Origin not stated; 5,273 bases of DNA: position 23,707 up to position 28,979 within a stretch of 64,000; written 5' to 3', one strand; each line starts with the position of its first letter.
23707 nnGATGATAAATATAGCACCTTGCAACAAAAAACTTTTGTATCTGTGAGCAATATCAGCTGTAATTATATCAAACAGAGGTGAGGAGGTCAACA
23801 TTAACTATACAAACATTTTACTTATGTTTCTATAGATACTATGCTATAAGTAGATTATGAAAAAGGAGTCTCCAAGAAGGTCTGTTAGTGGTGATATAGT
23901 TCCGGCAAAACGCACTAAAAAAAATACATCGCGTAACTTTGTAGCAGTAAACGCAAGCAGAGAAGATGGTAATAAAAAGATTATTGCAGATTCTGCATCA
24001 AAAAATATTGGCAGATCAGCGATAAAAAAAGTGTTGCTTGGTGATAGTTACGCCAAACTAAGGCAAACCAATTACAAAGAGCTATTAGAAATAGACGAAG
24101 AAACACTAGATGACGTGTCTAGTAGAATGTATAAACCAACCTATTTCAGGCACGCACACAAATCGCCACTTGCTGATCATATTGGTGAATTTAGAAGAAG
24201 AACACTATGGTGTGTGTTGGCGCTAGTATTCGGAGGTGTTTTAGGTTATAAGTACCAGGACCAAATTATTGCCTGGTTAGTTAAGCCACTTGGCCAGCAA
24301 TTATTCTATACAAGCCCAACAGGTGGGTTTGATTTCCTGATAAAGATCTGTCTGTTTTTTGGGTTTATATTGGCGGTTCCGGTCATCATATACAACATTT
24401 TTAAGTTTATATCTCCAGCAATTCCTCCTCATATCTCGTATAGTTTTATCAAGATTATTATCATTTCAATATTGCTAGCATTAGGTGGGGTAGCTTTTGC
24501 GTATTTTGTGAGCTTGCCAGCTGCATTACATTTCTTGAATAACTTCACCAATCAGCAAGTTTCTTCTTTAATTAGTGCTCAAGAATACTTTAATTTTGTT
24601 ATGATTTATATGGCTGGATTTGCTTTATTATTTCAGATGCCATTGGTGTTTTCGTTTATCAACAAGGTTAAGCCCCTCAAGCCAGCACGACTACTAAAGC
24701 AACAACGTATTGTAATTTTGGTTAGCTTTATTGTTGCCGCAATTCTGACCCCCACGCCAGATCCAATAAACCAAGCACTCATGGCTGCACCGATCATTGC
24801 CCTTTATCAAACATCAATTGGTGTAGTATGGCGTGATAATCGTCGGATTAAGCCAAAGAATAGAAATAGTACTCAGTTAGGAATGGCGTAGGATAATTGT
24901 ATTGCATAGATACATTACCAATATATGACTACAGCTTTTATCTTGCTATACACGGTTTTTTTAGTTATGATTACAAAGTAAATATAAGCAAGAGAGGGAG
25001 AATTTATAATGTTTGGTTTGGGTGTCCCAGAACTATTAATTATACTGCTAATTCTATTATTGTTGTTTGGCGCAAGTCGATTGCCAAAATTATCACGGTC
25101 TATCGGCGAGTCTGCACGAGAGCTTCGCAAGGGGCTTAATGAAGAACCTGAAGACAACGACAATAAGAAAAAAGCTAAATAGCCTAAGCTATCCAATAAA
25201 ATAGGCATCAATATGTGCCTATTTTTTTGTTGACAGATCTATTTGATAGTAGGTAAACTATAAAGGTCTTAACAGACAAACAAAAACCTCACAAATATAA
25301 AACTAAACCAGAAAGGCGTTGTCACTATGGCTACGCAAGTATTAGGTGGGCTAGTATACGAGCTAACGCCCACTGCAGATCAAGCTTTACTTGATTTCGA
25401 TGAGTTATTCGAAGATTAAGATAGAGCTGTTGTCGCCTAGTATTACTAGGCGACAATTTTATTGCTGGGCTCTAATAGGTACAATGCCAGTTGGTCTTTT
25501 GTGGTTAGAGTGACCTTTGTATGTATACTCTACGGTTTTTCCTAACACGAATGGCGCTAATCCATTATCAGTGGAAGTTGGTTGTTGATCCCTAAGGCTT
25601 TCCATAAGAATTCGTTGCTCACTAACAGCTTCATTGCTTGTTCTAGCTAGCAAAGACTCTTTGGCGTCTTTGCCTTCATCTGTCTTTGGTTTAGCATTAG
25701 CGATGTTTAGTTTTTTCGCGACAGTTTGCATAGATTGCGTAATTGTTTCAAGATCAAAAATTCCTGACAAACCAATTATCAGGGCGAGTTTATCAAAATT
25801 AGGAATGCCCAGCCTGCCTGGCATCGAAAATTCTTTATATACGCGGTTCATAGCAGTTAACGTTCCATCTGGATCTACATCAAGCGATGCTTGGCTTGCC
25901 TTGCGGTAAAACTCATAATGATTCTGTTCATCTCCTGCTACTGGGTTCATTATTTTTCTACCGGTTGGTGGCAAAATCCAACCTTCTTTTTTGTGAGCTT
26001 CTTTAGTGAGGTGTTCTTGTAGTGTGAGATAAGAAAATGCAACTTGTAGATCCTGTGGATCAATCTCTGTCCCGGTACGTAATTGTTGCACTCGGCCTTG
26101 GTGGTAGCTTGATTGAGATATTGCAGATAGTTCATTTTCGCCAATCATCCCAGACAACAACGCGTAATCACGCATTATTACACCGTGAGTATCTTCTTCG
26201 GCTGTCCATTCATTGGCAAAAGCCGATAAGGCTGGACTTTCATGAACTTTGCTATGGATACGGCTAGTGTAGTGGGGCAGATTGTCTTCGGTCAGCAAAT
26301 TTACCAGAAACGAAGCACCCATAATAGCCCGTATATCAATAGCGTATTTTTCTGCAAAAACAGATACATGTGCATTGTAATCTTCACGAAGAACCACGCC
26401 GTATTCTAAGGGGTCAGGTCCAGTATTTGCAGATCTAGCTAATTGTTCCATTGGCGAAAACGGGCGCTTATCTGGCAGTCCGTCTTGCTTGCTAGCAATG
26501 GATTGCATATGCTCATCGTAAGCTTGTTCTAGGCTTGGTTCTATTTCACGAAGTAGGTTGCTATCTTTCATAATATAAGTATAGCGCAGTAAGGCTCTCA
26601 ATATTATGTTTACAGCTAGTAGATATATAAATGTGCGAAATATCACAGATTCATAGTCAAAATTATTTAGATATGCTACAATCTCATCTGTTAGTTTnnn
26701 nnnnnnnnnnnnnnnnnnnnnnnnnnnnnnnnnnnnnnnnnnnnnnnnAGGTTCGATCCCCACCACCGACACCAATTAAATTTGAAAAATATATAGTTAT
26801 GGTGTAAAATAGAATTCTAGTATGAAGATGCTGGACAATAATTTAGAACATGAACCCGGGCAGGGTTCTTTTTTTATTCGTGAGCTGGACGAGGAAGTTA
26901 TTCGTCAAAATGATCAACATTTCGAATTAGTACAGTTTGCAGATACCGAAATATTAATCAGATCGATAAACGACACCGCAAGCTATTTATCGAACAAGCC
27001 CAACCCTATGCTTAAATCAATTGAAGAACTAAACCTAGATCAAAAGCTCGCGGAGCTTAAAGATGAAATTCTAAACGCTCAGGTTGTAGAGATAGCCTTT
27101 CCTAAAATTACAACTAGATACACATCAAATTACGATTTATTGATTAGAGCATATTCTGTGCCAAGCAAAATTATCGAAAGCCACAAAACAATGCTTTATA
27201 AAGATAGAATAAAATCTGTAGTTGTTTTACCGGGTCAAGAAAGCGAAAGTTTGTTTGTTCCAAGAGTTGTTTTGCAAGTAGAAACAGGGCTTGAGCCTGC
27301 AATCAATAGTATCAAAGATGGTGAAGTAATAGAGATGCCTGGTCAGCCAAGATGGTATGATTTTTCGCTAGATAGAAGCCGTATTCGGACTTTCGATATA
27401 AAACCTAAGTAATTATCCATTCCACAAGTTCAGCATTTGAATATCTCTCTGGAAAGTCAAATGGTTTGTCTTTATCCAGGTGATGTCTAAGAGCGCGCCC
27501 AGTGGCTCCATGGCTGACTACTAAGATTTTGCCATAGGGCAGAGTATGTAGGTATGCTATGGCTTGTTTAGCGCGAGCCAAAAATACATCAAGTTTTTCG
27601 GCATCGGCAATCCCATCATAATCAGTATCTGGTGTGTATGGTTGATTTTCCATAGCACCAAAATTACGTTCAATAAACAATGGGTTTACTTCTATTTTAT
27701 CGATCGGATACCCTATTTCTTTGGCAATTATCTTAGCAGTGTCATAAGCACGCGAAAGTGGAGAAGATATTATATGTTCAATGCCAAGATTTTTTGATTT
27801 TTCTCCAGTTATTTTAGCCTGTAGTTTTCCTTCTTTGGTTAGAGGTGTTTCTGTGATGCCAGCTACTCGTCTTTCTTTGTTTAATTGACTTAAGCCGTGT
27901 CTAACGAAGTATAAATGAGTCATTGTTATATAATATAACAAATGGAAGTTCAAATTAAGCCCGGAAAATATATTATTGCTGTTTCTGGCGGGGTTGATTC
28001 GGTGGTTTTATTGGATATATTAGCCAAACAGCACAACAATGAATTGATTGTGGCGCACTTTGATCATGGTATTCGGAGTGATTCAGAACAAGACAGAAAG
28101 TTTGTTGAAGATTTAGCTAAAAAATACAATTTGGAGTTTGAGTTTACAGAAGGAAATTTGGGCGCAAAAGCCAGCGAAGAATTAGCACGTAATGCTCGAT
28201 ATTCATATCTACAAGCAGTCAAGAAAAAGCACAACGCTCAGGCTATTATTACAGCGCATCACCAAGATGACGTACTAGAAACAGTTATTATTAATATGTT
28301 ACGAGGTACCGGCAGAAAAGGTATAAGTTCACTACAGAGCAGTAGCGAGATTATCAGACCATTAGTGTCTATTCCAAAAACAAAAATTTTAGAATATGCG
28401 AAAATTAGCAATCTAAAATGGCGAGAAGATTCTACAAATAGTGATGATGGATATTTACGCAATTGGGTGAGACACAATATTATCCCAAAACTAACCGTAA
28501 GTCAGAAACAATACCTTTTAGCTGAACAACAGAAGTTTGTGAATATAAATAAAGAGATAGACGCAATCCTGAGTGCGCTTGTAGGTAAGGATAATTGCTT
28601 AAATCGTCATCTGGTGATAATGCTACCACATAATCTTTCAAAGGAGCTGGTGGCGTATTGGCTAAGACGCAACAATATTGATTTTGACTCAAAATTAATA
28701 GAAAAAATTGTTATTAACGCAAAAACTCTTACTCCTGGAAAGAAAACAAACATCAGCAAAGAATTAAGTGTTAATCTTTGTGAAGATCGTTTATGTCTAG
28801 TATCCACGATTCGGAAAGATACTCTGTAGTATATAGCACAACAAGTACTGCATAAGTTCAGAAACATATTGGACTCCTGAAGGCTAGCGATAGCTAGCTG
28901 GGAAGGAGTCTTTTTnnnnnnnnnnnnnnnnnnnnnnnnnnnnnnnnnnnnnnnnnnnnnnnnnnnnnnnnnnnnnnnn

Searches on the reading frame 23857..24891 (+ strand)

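Call 43: search_protein_families(library=pfam, proteins=[window:23857-24891:+], max_evalue=0.0001)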
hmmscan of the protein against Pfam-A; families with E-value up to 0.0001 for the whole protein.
window:23857-24891:+ (344 aa): 1 family
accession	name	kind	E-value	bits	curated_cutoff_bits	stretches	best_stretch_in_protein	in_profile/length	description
PF00902.23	TatC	-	5.4e-54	183.6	25.1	1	107-312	1-208/208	Sec-independent protein translocase protein (TatC)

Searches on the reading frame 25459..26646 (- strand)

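Call 43: search_protein_families(library=pfam, proteins=[window:25459-26646:-], max_evalue=0.0001)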
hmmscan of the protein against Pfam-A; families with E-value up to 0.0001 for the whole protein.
window:25459-26646:- (395 aa): 1 family
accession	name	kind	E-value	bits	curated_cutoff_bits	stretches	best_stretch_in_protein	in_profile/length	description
PF03405.20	FA_desaturase_2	-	5.9e-32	111.2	22.7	1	104-337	55-298/325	Fatty acid desaturase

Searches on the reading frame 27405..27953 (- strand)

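Call 43: search_protein_families(library=pfam, proteins=[window:27405-27953:-], max_evalue=0.0001)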
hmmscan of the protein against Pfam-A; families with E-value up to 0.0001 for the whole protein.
window:27405-27953:- (182 aa): 1 family
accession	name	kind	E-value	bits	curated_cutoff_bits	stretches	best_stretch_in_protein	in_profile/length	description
PF00300.27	His_Phos_1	-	4.5e-31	108.5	21.7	1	14-171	1-169/194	Histidine phosphatase superfamily (branch 1)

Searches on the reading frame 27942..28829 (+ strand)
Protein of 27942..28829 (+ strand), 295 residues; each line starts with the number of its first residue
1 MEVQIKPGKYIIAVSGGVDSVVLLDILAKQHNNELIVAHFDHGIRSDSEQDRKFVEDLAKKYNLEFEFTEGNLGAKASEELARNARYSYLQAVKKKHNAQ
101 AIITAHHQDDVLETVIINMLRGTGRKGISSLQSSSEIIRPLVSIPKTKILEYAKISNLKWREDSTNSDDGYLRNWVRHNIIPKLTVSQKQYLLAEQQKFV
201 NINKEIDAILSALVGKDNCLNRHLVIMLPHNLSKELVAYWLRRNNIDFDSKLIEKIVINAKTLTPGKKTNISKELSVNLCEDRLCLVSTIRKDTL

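Call 43: search_protein_families(library=pfam, proteins=[window:27942-28829:+], max_evalue=0.0001)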
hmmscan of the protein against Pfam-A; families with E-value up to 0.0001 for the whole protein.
window:27942-28829:+ (295 aa): 3 families
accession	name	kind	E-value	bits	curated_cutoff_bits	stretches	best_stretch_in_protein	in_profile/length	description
PF01171.26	ATP_bind_3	-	6.3e-51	173.1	27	1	9-179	1-182/182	PP-loop family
PF01507.26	PAPS_reduct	-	2.6e-06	28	22.5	1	10-107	2-100/175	Phosphoadenosine phosphosulfate reductase domain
PF06508.19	QueC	-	9e-06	25.8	22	0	10-71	2-60/210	Queuosine biosynthesis protein QueC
